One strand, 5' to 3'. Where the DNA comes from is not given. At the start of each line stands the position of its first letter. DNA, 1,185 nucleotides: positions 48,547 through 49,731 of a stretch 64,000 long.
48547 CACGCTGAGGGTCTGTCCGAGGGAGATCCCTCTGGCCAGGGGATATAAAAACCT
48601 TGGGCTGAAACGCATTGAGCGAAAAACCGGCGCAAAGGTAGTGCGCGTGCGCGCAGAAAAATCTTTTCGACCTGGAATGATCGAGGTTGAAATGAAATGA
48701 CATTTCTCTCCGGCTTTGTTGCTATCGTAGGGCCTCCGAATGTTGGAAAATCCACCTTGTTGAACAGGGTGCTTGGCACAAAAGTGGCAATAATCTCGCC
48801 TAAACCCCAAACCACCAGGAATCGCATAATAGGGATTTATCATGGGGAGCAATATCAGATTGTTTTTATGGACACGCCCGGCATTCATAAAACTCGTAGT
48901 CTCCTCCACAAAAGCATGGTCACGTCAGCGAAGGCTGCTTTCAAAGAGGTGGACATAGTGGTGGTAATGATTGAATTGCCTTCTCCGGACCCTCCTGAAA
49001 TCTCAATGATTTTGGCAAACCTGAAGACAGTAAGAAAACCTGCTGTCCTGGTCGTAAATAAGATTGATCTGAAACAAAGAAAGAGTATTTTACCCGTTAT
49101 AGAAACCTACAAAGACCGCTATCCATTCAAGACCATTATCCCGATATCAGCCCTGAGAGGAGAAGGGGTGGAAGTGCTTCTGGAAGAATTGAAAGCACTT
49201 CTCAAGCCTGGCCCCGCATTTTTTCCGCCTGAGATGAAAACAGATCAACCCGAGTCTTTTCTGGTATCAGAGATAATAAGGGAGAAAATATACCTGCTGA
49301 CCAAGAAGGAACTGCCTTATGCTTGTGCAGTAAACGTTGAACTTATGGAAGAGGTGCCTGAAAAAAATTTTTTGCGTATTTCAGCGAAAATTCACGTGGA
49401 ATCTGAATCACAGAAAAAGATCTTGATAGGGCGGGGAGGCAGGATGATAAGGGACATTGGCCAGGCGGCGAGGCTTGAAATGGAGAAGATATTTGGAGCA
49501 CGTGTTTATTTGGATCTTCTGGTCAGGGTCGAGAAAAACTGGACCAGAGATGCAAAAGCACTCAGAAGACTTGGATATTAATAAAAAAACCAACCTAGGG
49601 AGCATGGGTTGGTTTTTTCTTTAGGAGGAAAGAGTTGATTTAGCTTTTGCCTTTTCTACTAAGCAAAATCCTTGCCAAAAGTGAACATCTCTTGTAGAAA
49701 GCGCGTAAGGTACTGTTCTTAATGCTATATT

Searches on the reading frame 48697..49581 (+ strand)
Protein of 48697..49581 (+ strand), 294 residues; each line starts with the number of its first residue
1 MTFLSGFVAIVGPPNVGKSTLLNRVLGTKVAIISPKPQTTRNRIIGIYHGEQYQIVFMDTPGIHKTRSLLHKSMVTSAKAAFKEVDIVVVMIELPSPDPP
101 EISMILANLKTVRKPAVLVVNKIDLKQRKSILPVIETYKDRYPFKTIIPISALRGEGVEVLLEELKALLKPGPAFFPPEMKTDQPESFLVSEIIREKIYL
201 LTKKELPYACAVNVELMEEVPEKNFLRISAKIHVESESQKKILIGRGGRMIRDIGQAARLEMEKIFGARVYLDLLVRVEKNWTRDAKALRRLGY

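Call 43: find_encoding_contigs(protein=window:48697-49581:+, flank=3000, max_places=10)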
Protein window:48697-49581:+ (294 aa): 7 contigs read that carry it; 4 places shown.
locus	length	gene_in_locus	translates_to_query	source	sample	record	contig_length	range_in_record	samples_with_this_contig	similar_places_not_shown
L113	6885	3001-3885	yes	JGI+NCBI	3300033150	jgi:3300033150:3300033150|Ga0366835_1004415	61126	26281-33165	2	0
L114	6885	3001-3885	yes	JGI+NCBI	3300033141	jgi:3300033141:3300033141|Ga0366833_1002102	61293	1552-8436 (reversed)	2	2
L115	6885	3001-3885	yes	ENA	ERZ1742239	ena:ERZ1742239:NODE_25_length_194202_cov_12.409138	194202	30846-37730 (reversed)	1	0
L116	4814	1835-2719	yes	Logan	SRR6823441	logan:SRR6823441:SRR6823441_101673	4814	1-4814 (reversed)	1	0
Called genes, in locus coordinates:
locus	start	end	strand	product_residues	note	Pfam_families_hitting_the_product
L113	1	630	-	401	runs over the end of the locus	-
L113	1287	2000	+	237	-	PF22935:RM44_endonuclase (faint), PF14622:Ribonucleas_3_3, PF00636:Ribonuclease_3, PF00035:dsrm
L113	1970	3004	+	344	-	PF04055:Radical_SAM, PF16199:Radical_SAM_C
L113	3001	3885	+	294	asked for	PF00009:GTP_EFTU, PF00350:Dynamin_N (faint), PF01926:MMR_HSR1, PF02421:FeoB_N, PF03193:RsgA_GTPase (faint), PF10662:PduV-EutP (faint), PF07650:KH_2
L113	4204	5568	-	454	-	PF00072:Response_reg, PF00158:Sigma54_activat, PF14532:Sigma54_activ_2, PF00004:AAA (weak), PF07728:AAA_5 (weak), PF25601:AAA_lid_14, PF02954:HTH_8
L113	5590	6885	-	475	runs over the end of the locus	PF00512:HisKA, PF02518:HATPase_c, PF14501:HATPase_c_5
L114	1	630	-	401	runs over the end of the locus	-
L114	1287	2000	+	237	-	PF22935:RM44_endonuclase (faint), PF14622:Ribonucleas_3_3, PF00636:Ribonuclease_3, PF00035:dsrm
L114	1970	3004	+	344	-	PF04055:Radical_SAM, PF16199:Radical_SAM_C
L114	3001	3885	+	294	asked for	PF00009:GTP_EFTU, PF00350:Dynamin_N (faint), PF01926:MMR_HSR1, PF02421:FeoB_N, PF03193:RsgA_GTPase (faint), PF10662:PduV-EutP (faint), PF07650:KH_2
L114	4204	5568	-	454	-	PF00072:Response_reg, PF00158:Sigma54_activat, PF14532:Sigma54_activ_2, PF00004:AAA (weak), PF07728:AAA_5 (weak), PF25601:AAA_lid_14, PF02954:HTH_8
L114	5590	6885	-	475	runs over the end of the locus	PF00512:HisKA, PF02518:HATPase_c, PF14501:HATPase_c_5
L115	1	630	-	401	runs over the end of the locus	-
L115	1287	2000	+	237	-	PF22935:RM44_endonuclase (faint), PF14622:Ribonucleas_3_3, PF00636:Ribonuclease_3, PF00035:dsrm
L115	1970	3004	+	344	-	PF04055:Radical_SAM, PF16199:Radical_SAM_C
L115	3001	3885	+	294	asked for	PF00009:GTP_EFTU, PF00350:Dynamin_N (faint), PF01926:MMR_HSR1, PF02421:FeoB_N, PF03193:RsgA_GTPase (faint), PF10662:PduV-EutP (faint), PF07650:KH_2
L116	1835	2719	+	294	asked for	PF00009:GTP_EFTU, PF00350:Dynamin_N (faint), PF01926:MMR_HSR1, PF02421:FeoB_N, PF03193:RsgA_GTPase (faint), PF10662:PduV-EutP (faint), PF07650:KH_2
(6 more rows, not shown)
